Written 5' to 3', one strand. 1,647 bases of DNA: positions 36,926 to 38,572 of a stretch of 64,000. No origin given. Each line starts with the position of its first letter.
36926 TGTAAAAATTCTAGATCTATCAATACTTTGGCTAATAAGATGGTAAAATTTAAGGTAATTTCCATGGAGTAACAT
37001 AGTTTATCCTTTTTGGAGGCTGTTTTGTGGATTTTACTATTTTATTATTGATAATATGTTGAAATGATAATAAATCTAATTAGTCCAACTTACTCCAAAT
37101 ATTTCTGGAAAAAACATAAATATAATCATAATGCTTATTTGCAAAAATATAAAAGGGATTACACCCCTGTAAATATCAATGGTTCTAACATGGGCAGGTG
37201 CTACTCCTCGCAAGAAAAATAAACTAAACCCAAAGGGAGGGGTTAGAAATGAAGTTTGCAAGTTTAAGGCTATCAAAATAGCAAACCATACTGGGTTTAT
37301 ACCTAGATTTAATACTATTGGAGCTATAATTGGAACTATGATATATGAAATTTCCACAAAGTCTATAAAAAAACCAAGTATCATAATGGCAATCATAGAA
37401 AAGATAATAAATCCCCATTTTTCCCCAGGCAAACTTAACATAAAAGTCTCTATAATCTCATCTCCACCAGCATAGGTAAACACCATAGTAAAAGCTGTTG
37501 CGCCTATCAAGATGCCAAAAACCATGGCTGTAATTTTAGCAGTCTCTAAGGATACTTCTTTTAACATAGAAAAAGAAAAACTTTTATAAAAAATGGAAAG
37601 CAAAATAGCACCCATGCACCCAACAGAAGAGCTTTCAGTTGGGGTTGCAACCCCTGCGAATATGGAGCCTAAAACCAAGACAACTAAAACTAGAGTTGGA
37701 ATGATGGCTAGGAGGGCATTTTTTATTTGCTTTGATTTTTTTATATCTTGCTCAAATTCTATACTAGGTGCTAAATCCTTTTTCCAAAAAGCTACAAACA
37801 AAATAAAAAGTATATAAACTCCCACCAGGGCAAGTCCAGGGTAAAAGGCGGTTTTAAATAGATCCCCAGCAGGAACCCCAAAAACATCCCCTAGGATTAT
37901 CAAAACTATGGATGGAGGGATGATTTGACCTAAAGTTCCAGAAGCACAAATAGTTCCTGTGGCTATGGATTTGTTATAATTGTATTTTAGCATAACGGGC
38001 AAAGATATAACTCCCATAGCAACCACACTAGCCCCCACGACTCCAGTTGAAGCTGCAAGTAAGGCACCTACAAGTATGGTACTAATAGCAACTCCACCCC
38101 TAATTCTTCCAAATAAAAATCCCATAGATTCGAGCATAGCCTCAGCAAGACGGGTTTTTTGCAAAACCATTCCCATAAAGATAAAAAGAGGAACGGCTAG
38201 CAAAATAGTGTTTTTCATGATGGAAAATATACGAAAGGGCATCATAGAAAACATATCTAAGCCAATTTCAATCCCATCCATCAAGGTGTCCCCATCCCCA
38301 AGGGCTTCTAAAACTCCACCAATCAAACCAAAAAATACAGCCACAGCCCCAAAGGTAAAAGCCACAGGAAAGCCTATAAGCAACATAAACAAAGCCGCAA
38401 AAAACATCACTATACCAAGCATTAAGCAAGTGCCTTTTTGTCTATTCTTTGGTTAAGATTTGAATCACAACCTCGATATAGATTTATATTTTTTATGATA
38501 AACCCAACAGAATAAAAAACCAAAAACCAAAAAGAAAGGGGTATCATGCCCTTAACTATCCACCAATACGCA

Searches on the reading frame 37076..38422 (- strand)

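Call 22: search_protein_families(library=ncbifam, proteins=[window:37076-38422:-], max_evalue=0.00001)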
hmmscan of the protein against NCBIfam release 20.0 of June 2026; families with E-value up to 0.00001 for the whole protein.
window:37076-38422:- (448 aa): 3 families
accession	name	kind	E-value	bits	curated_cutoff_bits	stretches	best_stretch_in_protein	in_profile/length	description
TIGR00786.1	dctM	subfamily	9.4e-95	317.7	268.45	1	58-441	24-400/405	TRAP transporter large permease subunit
NF011634.1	PRK15060.1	equivalog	9.1e-38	130.4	800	1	63-442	45-417/425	2,3-diketo-L-gulonate TRAP transporter large permease YiaN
TIGR02123.1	TRAP_fused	subfamily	3.1e-13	49.3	320.65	1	64-436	158-527/615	TRAP transporter fused permease subunit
